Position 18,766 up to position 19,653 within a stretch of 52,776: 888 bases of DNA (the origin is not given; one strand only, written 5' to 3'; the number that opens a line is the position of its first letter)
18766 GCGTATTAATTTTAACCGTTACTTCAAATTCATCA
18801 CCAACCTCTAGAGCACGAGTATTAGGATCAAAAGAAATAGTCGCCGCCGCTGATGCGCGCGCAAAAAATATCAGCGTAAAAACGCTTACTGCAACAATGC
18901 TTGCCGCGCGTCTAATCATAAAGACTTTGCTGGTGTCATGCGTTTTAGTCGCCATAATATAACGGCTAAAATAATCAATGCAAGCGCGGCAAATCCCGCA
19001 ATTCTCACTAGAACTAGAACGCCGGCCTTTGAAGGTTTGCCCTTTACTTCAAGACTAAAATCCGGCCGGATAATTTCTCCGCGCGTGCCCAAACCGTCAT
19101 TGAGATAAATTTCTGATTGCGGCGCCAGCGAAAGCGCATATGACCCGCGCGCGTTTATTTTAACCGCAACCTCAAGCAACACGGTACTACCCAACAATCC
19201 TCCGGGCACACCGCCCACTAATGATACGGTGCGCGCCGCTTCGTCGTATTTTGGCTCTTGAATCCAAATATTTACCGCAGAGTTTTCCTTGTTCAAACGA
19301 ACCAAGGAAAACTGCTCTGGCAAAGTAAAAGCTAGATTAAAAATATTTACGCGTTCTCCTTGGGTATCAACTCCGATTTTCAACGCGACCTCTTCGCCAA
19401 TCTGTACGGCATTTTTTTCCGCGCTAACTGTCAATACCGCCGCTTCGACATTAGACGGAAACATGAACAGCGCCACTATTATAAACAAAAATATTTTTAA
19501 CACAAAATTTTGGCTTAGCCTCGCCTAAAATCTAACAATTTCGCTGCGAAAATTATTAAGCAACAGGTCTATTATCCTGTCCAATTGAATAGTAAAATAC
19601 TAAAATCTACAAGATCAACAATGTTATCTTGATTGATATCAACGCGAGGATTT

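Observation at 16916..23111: A cohesin/cohesin/dockerin trio is embedded in a glycosylation and surface locus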

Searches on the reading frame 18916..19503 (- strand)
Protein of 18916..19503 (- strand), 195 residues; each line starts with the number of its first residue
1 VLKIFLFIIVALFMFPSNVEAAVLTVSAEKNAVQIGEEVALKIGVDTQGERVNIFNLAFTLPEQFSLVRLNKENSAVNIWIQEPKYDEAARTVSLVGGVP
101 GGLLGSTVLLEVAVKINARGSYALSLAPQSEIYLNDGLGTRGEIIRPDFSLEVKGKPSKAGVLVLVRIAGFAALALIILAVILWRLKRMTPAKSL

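Call 3: search_protein_families(library=pfam, proteins=[window:18916-19503:-], max_evalue=1)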
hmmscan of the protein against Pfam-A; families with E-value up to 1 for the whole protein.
window:18916-19503:- (195 aa): 0 families

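Call 5: search_protein_families(library=ncbifam, proteins=[window:18916-19503:-], max_evalue=1)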
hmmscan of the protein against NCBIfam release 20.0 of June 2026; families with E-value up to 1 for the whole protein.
window:18916-19503:- (195 aa): 0 families

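Call 6: search_solved_structures(query=window:18916-19503:-, max_evalue=10, show_alignments=2)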
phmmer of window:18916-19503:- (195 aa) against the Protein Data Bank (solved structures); distinct sequences matched with E-value up to 10: 1.
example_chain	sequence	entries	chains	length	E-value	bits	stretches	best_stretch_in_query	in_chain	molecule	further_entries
2ggs_A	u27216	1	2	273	0.058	16.2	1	26-89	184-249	273aa long hypothetical dTDP-4-dehydrorhamnose reductase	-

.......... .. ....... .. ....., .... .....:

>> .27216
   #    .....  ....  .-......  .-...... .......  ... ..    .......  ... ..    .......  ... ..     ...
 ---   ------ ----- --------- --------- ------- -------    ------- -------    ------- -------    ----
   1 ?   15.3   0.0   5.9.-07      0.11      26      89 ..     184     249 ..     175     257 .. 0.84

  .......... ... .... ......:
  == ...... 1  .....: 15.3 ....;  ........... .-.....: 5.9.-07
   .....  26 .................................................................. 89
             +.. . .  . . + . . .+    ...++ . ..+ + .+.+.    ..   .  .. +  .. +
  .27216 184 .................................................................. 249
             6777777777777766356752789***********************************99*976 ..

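Call 9: find_homologous_proteins(query=window:18916-19503:-, max_evalue=0.001)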
Query window:18916-19503:- (195 aa): 8 proteins with E <= 0.001 among 1193 candidates.
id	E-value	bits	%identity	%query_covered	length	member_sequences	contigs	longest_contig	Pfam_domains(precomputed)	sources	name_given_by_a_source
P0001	1.8e-115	401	99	100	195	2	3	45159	-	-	-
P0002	7.3e-78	278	98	70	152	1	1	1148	-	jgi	-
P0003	2.7e-41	159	43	96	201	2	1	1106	-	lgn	-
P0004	2.7e-25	107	40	79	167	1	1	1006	-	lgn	-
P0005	1.7e-14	72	32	75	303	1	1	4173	-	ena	-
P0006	1.8e-8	52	29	69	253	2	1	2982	PF00963.25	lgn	-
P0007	7.3e-6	44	28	74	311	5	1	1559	-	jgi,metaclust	metaclust:\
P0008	6.1e-5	41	31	53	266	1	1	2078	-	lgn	-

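Call 12: search_solved_structures(query=A1, max_evalue=10, show_alignments=3)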
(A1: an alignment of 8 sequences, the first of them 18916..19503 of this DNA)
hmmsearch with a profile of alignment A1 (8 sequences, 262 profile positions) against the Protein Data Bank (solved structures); distinct sequences matched with E-value up to 10: 4.
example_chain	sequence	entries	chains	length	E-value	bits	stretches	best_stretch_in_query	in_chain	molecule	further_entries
5aoz_A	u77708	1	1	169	0.017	17.9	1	23-83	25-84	PUTATIVE CELLULOSOMAL SCAFFOLDIN PROTEIN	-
5m2o_A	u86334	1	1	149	0.022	17.5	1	28-83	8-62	Putative cellulosomal scaffoldin protein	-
5m2s_A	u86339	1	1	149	0.19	14.4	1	28-79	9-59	Putative cellulosomal scaffoldin protein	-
9lsz_L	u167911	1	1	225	1.8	11.3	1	103-164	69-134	Antibody Fab Light chain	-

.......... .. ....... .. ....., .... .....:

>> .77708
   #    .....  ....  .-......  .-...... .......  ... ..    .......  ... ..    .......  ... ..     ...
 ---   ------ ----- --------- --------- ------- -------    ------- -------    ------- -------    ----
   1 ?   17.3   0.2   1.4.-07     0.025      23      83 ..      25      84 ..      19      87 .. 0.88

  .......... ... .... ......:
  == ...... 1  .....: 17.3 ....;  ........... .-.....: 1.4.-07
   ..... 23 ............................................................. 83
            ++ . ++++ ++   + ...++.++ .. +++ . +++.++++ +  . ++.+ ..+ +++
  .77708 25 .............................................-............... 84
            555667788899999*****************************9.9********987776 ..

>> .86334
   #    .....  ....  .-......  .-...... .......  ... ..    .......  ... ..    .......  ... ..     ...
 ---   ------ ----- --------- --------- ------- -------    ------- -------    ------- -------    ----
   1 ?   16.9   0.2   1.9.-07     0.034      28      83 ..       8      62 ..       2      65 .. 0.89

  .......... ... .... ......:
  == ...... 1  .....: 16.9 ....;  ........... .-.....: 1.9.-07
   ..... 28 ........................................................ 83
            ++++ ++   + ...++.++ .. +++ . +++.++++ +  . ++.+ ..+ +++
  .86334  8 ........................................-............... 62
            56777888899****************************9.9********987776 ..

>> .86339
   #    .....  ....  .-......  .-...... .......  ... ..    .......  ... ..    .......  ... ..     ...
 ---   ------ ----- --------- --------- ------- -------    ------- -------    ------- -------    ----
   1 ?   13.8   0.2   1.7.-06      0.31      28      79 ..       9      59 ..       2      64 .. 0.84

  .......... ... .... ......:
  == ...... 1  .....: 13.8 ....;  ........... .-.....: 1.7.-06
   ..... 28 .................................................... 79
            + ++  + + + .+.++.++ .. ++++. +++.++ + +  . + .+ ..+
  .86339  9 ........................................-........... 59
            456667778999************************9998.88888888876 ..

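Call 13: search_protein_families(library=pfam, alignment_id=A1, max_evalue=1)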
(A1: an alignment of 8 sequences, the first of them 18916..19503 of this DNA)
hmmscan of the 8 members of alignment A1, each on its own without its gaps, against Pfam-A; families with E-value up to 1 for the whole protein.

A. member 1, window:18916-19503:- (195 aa): 0 families

B. families by the number of members that match (of 8 scanned): 9 families
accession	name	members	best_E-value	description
PF00963.24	Cohesin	1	1.4e-06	Cohesin domain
PF11617.13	Cu-binding_MopE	1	0.074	Putative metal-binding motif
PF17973.7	bMG10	1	0.13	Bacterial Alpha-2-macroglobulin MG10 domain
PF21200.3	Glyco_hydro_39_C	1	0.16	Alpha-L-iduronidase C-terminal domain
PF22708.2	S1CSD-TOTE-1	1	0.17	S1/CSD-like domain 1 of the TOTE conflict systems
PF13584.12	BatD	1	0.17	BatD DUF11 like domain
PF14807.11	AP4E_app_platf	1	0.19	Adaptin AP4 complex epsilon appendage platform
PF22959.3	Ig_NUP210_15th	1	0.21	NUP210 Ig-like domain 15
PF01245.26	Ribosomal_L19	1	0.25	Ribosomal protein L19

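Call 26: find_encoding_contigs(protein=window:18916-19503:-, flank=10000, max_places=6)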
Protein window:18916-19503:- (195 aa): 9 contigs read that carry it; 6 places shown.
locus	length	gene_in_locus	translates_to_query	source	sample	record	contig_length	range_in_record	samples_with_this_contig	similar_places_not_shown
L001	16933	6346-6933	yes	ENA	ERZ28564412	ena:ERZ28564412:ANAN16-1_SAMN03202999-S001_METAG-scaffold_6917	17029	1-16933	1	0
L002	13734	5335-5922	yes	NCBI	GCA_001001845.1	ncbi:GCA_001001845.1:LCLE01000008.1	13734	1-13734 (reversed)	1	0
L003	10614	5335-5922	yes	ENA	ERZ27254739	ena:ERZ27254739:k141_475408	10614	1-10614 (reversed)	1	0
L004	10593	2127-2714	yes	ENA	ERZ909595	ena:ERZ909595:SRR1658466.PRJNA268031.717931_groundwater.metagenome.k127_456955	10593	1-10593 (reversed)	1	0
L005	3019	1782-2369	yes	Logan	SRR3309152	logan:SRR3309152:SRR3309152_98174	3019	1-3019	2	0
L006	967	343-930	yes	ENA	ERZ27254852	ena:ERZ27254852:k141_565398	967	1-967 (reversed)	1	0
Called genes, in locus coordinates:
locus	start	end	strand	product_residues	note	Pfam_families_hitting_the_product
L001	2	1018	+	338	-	?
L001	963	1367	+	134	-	-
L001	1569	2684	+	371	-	PF13173:AAA_14, PF13635:DUF4143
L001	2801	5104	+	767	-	PF13181:TPR_8 (faint), PF13424:TPR_12 (faint), PF13432:TPR_16 (faint), PF13414:TPR_11 (faint), PF13428:TPR_14 (faint), PF23914:TPR_CcmH_CycH (weak), PF00515:TPR_1 (weak), PF07719:TPR_2 (weak), +3 more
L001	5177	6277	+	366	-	-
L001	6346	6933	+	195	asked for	-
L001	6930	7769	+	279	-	-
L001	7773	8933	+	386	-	PF08323:Glyco_transf_5 (faint), PF13439:Glyco_transf_4, PF13579:Glyco_trans_4_4, PF20706:GT4-conflict (weak), PF00534:Glycos_transf_1, PF13692:Glyco_trans_1_4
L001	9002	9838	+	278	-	-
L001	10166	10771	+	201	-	-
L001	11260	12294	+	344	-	PF00437:T2SSE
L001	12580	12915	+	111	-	-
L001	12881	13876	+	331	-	-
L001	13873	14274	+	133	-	-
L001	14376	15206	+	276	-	-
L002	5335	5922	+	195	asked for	-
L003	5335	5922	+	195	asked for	-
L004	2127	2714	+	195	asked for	-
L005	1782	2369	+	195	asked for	-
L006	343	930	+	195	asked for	-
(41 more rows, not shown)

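Call 35: predict_structure(alignment_id=A3)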
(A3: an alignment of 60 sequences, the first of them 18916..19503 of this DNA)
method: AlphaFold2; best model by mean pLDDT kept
length: 195 residues; sequences in the alignment: 60
mean_pLDDT: 94.6   pTM: 0.78
mean pLDDT of the five models: 94.6, 94.2, 94.1, 93.3, 93.3
residues with pLDDT >= 90: 170; 70-90: 24; 50-70: 1; < 50: 0
segments of 3 or more residues with pLDDT < 50: none
pLDDT, mean of each block of 10 residues (from residue 1): 92 85 96 95 97 98 98 97 98 98 98 97 95 97 92 89 94 98 94 73
secondary structure, 60 per line:
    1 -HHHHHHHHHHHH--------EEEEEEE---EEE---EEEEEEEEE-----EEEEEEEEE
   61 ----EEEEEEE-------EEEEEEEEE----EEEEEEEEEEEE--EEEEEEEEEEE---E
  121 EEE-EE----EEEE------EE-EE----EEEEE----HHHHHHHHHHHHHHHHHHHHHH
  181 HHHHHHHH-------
elements in order: H2-13 E22-28 E32-34 E38-46 E52-60 E65-71 E79-87 E92-103 E106-116 E120-123 E131-134 E150-154 H159-188

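Call 38: fold_search(model_id=the predicted structure, library=pdb)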
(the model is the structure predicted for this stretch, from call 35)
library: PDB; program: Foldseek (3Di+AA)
matches with E <= 10: 1980; with E <= 0.001: 124
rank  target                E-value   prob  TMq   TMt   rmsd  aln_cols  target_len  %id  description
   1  2xdh                  1.7e-07  1.00  0.56  0.76   4.3       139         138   16  Non-cellulosomal cohesin from the hyperthermophilic archaeon Archaeoglobus fulgidus (released 2010-05-26)
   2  5aoz                  1.9e-07  1.00  0.52  0.69   4.2       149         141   15  High resolution SeMet structure of the third cohesin from Ruminococcus flavefaciens scaffoldin protein, ScaB (released 2016-09-28)
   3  5m2o_A                2.5e-07  1.00  0.52  0.71   3.6       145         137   16  R. flavefaciens' third ScaB cohesin in complex with a group 1 dockerin (released 2017-07-05)
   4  6kgc_A                3.1e-07  1.00  0.57  0.75   2.7       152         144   14  Crystal structure of CaDoc0917(R49D)-CaCohA2 complex at pH 5.4 (released 2020-07-08)
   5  6kgf_C                3.1e-07  1.00  0.55  0.71   3.0       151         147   14  Crystal structure of CaDoc0917(R16D)-CaCohA2 complex at pH 8.2 (released 2020-07-08)
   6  6kge_A                4.4e-07  1.00  0.53  0.71   3.1       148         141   14  Crystal structure of CaDoc0917(R16D)-CaCohA2 complex at pH 5.5 (released 2020-07-08)
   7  5m2s_A                6.4e-07  1.00  0.53  0.70   4.1       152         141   14  R. flavefaciens' third ScaB cohesin in complex with a group 1 dockerin (released 2017-07-05)
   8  6kgf_A                8.4e-07  1.00  0.54  0.71   3.1       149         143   14  Crystal structure of CaDoc0917(R16D)-CaCohA2 complex at pH 8.2 (released 2020-07-08)
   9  6kgd_A                8.8e-07  1.00  0.55  0.71   3.3       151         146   14  Crystal structure of CaDoc0917(R49D)-CaCohA2 complex at pH 8.0 (released 2020-07-08)
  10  4dh2_A                9.3e-07  1.00  0.58  0.70   2.7       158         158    9  Crystal structure of Coh-OlpC(Cthe_0452)-Doc435(Cthe_0435) complex: A novel type I Cohesin-Dockerin complex from Clost (released 2012-11-28)
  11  4dh2_C                9.3e-07  1.00  0.58  0.71   2.8       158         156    9  Crystal structure of Coh-OlpC(Cthe_0452)-Doc435(Cthe_0435) complex: A novel type I Cohesin-Dockerin complex from Clost (released 2012-11-28)
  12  2jh2_A                1.1e-06  1.00  0.51  0.71   3.3       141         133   18  X-ray crystal structure of a cohesin-like module from Clostridium perfringens (released 2007-11-06)
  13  2vo8                  1.2e-06  1.00  0.55  0.76   3.2       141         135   15  Cohesin module from Clostridium perfringens ATCC13124 family 33 glycoside hydrolase. (released 2008-09-02)
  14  6kg8_MODEL_1_A        1.4e-06  1.00  0.51  0.63   3.7       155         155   14  Solution structure of CaCohA2 from Clostridium acetobutylicum (released 2020-07-08)
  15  2w1n                  2.1e-06  1.00  0.53  0.46   3.5       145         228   21  cohesin and fibronectin type-III double module construct from the Clostridium perfringens glycoside hydrolase GH84C (released 2009-02-03)
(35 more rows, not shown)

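Call 57: find_related_loci(query=A5, collection=genome_contigs, flank=8000)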
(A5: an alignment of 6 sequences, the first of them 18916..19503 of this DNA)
Query A5 (195 aa) in genome_contigs; peptide patterns used: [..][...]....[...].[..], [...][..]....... (x = any residue, [..] = any of these).
66 stretches matched a pattern; 29 encode a relative of the query (tblastn E <= 1e-3); 29 distinct loci.
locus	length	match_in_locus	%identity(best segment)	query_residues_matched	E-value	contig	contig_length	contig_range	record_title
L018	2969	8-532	42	4-171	3e-38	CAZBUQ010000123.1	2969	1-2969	MAG TPA_asm: uncultured Gammaproteobacteria bacterium isolate binchicken_co38_1207 genome assembly, contig: NODE_68659_l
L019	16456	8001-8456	31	5-144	1e-22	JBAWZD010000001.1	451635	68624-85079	MAG: bacterium isolate ELA106 MAG106_1, whole genome shotgun sequence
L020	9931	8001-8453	28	4-144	3e-20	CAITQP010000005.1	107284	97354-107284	uncultured bacterium isolate Ki1-1-6m_bin-1343 genome assembly, contig: bin-1343:05/16, whole genome shotgun sequence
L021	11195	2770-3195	32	1-141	4e-16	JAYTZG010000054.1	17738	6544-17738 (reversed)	MAG: Candidatus Paceibacterota bacterium isolate GFS_6291 GFS_6291_53, whole genome shotgun sequence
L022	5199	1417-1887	31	6-157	7e-16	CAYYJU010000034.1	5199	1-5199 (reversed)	MAG TPA_asm: uncultured Candidatus Saccharibacteria bacterium isolate SRP286056_co1_681 genome assembly, contig: NODE_23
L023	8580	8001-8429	33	3-146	3e-15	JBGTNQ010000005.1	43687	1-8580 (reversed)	MAG: Candidatus Paceibacteria bacterium isolate JTS-RE391 k141_2247736, whole genome shotgun sequence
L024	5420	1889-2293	27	9-141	3e-15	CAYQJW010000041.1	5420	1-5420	MAG TPA_asm: uncultured Candidatus Saccharibacteria bacterium isolate SRP286056_co1_433 genome assembly, contig: NODE_22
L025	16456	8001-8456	29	1-141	3e-15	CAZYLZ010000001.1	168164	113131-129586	MAG TPA_asm: uncultured Candidatus Saccharibacteria bacterium isolate SRP278252_co1_807 genome assembly, contig: NODE_70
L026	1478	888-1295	27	8-141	4e-15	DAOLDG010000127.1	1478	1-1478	MAG TPA_asm: Candidatus Doudnabacteria bacterium isolate AMR_MDS_0148 NODE_17795_length_1478_cov_3.795502, whole genome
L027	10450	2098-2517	28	4-141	1e-15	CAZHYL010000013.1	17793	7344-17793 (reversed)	MAG TPA_asm: uncultured Candidatus Saccharibacteria bacterium isolate binchicken_co347_150 genome assembly, contig: NODE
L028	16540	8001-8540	24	3-162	3e-13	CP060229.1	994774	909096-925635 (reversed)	MAG: Candidatus Nomurabacteria bacterium isolate HK-STAS-PATE-25 chromosome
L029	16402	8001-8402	33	10-141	3e-13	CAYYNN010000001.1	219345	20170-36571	MAG TPA_asm: uncultured Candidatus Saccharibacteria bacterium isolate SRP285395_co2_171 genome assembly, contig: NODE_56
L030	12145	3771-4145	26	19-141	4e-13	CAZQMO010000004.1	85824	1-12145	MAG TPA_asm: uncultured Candidatus Saccharibacteria bacterium isolate binchicken_co242_277 genome assembly, contig: NODE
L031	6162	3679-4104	29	3-141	5e-13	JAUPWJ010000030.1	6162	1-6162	MAG: Patescibacteria group bacterium isolate erpe_2018_sw_45hr_WHONDRS-SW48-000100_B_bin.30 scaffold_552031, whole genom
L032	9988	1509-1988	27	2-155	7e-13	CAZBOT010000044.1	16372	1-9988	MAG TPA_asm: uncultured Candidatus Saccharibacteria bacterium isolate SRP329715_co1_191 genome assembly, contig: NODE_53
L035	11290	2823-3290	27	3-157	3e-11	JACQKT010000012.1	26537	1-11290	MAG: Candidatus Liptonbacteria bacterium isolate NC_groundwater_1184_Ag_S-0.1um_47_66 S_p1_S3_coassembly_k141_534278, wh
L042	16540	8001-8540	22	1-153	7e-10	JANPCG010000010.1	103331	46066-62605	MAG: Candidatus Kaiserbacteria bacterium isolate VAR_78_metabat_560 VAR_78_k141_4042545, whole genome shotgun sequence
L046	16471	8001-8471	25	4-163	8e-5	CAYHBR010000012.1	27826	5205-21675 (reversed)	MAG TPA_asm: uncultured Candidatus Saccharibacteria bacterium isolate ERP119702_co2_74 genome assembly, contig: NODE_783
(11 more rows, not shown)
